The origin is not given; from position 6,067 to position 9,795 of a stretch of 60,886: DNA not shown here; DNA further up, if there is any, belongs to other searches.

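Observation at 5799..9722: Lower-GC island carrying a STAND NTPase with reversed SARP architecture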

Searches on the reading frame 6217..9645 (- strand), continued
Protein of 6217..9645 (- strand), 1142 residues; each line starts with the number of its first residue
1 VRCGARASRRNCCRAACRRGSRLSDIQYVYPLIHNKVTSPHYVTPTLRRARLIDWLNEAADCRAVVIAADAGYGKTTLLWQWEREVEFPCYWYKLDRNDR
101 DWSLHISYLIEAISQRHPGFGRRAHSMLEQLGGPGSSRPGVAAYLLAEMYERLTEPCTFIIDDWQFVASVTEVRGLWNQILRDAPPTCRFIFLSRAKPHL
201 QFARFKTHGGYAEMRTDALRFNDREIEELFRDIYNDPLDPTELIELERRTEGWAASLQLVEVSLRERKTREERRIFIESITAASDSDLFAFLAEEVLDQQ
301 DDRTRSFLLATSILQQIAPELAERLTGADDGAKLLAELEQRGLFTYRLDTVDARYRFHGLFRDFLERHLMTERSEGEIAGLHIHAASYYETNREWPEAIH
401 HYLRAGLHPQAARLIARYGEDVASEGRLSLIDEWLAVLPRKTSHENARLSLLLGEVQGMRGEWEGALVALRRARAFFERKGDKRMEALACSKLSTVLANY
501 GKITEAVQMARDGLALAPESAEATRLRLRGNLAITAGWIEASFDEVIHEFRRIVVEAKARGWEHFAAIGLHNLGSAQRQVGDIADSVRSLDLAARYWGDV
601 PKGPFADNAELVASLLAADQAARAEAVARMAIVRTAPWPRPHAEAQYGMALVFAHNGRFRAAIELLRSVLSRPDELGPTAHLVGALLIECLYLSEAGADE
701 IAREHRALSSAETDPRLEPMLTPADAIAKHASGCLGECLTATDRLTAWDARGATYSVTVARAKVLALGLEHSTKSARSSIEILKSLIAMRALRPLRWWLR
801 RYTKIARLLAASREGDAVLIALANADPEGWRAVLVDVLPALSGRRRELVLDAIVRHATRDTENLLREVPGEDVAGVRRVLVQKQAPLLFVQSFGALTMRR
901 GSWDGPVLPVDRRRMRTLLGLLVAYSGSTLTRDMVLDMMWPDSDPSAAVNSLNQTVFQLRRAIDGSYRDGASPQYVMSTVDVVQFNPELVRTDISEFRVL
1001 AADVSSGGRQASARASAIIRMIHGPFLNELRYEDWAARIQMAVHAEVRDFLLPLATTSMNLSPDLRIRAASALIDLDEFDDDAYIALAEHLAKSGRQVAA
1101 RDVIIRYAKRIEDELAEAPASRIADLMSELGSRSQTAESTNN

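Call 11: find_encoding_contigs(protein=P0006, flank=10000, max_places=2)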
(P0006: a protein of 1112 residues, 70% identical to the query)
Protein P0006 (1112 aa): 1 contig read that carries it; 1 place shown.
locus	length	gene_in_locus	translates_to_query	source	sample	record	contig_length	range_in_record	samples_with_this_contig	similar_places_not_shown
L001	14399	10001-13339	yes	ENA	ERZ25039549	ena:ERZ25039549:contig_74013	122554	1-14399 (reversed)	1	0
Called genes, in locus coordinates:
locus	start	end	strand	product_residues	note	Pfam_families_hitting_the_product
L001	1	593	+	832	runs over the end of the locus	PF02190:LON_substr_bdg, PF00004:AAA, PF07728:AAA_5, PF22667:Lon_lid, PF05362:Lon_C, PF13541:ChlI (weak)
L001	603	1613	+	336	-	PF00226:DnaJ, PF01556:DnaJ_C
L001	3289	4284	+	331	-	PF00158:Sigma54_activat (weak), PF00004:AAA, PF07724:AAA_2, PF07728:AAA_5, PF13401:AAA_22 (faint), PF10431:ClpB_D2-small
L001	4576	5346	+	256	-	PF13462:Thioredoxin_4, PF01323:DSBA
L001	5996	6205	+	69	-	-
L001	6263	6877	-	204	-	-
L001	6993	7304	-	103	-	-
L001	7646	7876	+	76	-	-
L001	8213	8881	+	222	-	PF03320:FBPase_glpX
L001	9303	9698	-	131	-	PF01288:HPPK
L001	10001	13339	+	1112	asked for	PF25873:WHD_MalT, PF00486:Trans_reg_C (weak)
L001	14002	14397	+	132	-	?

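Call 12: find_encoding_contigs(protein=P0004, flank=10000, max_places=2)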
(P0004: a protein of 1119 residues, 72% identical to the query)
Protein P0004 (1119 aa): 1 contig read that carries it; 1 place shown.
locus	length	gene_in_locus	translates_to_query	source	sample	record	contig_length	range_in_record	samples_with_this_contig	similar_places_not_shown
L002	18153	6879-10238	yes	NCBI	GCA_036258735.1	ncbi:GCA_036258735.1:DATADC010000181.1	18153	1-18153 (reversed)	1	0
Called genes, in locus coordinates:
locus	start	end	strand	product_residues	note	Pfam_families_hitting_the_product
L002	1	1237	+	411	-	PF00158:Sigma54_activat (weak), PF00004:AAA, PF07724:AAA_2, PF07728:AAA_5, PF13401:AAA_22 (faint), PF10431:ClpB_D2-small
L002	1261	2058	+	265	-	PF01975:SurE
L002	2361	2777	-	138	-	-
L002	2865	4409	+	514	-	PF02142:MGS, PF01808:AICARFT_IMPCHas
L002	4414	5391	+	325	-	PF03320:FBPase_glpX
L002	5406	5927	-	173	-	PF01288:HPPK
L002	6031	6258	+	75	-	-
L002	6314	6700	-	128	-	PF06150:ChaB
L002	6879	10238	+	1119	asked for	PF25873:WHD_MalT, PF00486:Trans_reg_C (faint)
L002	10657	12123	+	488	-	PF20972:MASE9 (weak), PF13487:HD_5, PF01966:HD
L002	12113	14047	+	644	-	PF17248:DUF5317, PF05977:MFS_3, PF07690:MFS_1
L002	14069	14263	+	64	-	-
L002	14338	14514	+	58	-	-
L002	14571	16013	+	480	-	PF00072:Response_reg, PF00158:Sigma54_activat, PF14532:Sigma54_activ_2, PF00004:AAA (weak), PF07728:AAA_5, PF25601:AAA_lid_14, PF02954:HTH_8, PF18024:HTH_50 (weak)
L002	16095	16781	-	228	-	PF01381:HTH_3, PF12844:HTH_19, PF13560:HTH_31, PF02311:AraC_binding (weak), PF07883:Cupin_2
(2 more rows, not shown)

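Call 13: find_encoding_contigs(protein=P0002, flank=10000, max_places=2)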
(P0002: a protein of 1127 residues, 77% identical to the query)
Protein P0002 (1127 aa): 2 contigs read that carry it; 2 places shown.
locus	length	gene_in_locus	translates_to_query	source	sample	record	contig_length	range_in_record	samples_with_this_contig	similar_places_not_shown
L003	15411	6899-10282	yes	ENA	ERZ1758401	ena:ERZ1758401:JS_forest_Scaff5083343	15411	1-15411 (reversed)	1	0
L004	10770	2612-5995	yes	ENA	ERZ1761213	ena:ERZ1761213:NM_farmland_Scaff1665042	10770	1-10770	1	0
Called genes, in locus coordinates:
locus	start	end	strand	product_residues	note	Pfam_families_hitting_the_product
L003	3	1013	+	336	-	?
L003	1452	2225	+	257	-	PF13462:Thioredoxin_4, PF01323:DSBA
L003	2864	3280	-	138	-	-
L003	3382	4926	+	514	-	PF02142:MGS, PF01808:AICARFT_IMPCHas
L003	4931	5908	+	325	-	PF03320:FBPase_glpX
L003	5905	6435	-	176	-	PF01288:HPPK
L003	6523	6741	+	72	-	-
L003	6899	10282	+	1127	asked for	PF25873:WHD_MalT, PF07719:TPR_2 (faint)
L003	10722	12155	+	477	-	PF20972:MASE9 (weak), PF01966:HD, PF13487:HD_5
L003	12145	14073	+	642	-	PF17248:DUF5317, PF05977:MFS_3, PF07690:MFS_1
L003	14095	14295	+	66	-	-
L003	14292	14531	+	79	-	-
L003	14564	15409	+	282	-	?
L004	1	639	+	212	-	?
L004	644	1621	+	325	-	PF03320:FBPase_glpX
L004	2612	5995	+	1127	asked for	PF25873:WHD_MalT, PF07719:TPR_2 (faint)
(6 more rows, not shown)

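Call 16: find_encoding_contigs(protein=P0018, flank=8000, max_places=1)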
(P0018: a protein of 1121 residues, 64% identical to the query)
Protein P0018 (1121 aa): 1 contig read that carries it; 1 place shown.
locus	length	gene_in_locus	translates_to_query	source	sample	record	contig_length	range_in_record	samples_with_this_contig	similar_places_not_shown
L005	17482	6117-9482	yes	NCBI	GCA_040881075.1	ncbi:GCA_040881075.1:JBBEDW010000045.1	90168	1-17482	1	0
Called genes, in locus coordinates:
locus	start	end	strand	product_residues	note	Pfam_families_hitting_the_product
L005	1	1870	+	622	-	?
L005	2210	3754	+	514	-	PF02142:MGS, PF01808:AICARFT_IMPCHas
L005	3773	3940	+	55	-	-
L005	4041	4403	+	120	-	-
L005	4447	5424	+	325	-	PF03320:FBPase_glpX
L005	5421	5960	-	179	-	PF01288:HPPK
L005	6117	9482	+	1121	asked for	PF13424:TPR_12 (faint), PF13176:TPR_7 (faint), PF13428:TPR_14 (faint), PF25873:WHD_MalT, PF00515:TPR_1 (faint), PF07719:TPR_2 (faint), PF13181:TPR_8 (faint)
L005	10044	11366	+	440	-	PF20972:MASE9 (faint), PF13487:HD_5, PF01966:HD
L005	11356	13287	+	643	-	PF17248:DUF5317, PF05977:MFS_3, PF07690:MFS_1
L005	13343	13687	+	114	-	-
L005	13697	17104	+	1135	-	PF00211:Guanylate_cyc, PF13191:AAA_16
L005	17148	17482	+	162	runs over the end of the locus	PF01243:PNPOx_N, PF12900:Pyridox_ox_2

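Call 17: find_encoding_contigs(protein=P0046, flank=8000, max_places=1)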
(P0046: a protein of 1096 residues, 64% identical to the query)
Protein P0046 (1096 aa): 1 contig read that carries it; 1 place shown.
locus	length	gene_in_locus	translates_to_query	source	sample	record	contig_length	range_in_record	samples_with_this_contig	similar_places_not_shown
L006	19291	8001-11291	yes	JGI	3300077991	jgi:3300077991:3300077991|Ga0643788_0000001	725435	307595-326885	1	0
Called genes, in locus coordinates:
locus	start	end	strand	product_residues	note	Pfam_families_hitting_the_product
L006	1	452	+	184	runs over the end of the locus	PF05065:Phage_capsid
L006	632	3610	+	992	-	PF00211:Guanylate_cyc, PF13191:AAA_16, PF13401:AAA_22 (weak), PF13374:TPR_10 (faint), PF13424:TPR_12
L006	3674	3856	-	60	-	-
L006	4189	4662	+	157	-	-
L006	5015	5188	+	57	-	-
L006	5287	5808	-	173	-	-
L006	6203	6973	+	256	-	PF08239:SH3_3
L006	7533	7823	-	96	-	-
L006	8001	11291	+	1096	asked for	PF13424:TPR_12 (faint), PF25873:WHD_MalT, PF07719:TPR_2 (faint), PF00515:TPR_1 (faint)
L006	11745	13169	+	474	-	PF20972:MASE9 (weak), PF13487:HD_5, PF01966:HD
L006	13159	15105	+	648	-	PF17248:DUF5317, PF05977:MFS_3, PF07690:MFS_1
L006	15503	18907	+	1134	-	PF00211:Guanylate_cyc, PF13191:AAA_16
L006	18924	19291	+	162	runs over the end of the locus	PF01243:PNPOx_N, PF12900:Pyridox_ox_2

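Call 18: find_encoding_contigs(protein=P0110, flank=8000, max_places=1)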
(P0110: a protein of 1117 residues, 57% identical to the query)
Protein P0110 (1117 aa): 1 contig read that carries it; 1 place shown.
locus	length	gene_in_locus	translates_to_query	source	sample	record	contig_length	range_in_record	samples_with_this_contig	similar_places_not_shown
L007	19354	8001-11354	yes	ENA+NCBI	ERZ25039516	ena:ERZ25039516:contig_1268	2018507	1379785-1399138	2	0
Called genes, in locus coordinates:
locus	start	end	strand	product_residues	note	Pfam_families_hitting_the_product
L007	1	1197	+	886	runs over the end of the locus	PF02861:Clp_N, PF23569:NBD_SMAX1, PF00004:AAA, PF17871:AAA_lid_9, PF00004:AAA, PF07724:AAA_2, PF07728:AAA_5, PF10431:ClpB_D2-small, +9 more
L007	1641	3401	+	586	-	PF02872:5_nucleotid_C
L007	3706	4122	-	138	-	-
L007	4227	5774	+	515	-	PF02142:MGS, PF01808:AICARFT_IMPCHas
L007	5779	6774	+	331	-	PF03320:FBPase_glpX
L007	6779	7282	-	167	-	-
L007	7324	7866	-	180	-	PF01288:HPPK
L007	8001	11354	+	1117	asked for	PF13424:TPR_12 (faint), PF25873:WHD_MalT, PF03704:BTAD (faint), PF00486:Trans_reg_C (weak)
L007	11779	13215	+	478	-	PF20972:MASE9, PF01966:HD, PF13487:HD_5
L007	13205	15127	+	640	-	PF17248:DUF5317, PF05977:MFS_3, PF07690:MFS_1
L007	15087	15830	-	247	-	-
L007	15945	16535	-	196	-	-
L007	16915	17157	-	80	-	-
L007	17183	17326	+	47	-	PF00072:Response_reg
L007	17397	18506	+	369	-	PF00158:Sigma54_activat, PF14532:Sigma54_activ_2, PF00004:AAA (weak), PF07728:AAA_5, PF25601:AAA_lid_14, PF02954:HTH_8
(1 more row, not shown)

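Call 19: find_encoding_contigs(protein=P0033, flank=8000, max_places=1)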
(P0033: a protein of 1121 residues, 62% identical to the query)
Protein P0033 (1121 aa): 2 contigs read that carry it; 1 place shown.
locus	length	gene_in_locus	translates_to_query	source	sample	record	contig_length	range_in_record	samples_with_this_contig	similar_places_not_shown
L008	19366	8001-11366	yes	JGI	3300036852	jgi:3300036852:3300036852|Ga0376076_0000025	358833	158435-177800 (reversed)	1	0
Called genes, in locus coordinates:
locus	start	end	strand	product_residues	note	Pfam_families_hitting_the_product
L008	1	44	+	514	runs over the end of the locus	PF02142:MGS, PF01808:AICARFT_IMPCHas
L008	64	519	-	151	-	PF00293:NUDIX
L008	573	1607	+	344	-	PF06224:AlkZ-like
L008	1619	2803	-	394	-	PF07690:MFS_1, PF12832:MFS_1_like (weak)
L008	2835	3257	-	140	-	-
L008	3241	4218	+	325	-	PF03320:FBPase_glpX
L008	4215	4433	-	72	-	-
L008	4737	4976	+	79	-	-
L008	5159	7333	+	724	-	-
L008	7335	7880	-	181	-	PF01288:HPPK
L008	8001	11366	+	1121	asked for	PF13424:TPR_12 (faint), PF13176:TPR_7 (faint), PF25873:WHD_MalT, PF07719:TPR_2 (faint)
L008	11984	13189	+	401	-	PF13487:HD_5, PF01966:HD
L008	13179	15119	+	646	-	PF17248:DUF5317, PF05977:MFS_3, PF07690:MFS_1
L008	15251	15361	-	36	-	-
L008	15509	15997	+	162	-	PF01243:PNPOx_N, PF12900:Pyridox_ox_2 (weak)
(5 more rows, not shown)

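Call 20: search_solved_structures(query=window:6220-9645:-, max_evalue=0.01, show_alignments=0)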
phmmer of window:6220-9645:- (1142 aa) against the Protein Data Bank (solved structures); distinct sequences matched with E-value up to 0.01: 2.
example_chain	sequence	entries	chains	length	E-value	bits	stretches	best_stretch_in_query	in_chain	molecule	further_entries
8bob_C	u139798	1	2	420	1.1e-45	159.2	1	32-452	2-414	HTH-type transcriptional regulator MalT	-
2fez_A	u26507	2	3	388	0.00098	20.3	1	893-1035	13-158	Probable regulatory protein embR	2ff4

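Call 21: search_protein_families(library=padloc, proteins=[window:6220-9645:-], max_evalue=0.01)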
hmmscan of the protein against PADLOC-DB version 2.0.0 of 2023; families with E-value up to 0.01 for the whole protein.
window:6220-9645:- (1142 aa): 1 family
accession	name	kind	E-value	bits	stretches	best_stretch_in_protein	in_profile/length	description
PDLC01169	TPR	-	0.00046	17.7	1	453-527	155-228/252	TPR repeats containing protein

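Call 35: find_encoding_contigs(protein=P0001, flank=6000, max_places=2)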
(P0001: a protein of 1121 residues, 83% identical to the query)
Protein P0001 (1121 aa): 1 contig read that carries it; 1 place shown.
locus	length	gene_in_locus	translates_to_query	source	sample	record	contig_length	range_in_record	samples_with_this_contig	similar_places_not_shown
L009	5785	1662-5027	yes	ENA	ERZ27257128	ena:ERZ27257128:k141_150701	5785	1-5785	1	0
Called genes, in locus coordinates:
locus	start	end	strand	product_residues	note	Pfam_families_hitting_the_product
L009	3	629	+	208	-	?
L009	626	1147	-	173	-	PF01288:HPPK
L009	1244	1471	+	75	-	-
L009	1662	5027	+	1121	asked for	PF25873:WHD_MalT, PF00486:Trans_reg_C (faint)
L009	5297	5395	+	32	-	-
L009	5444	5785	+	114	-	?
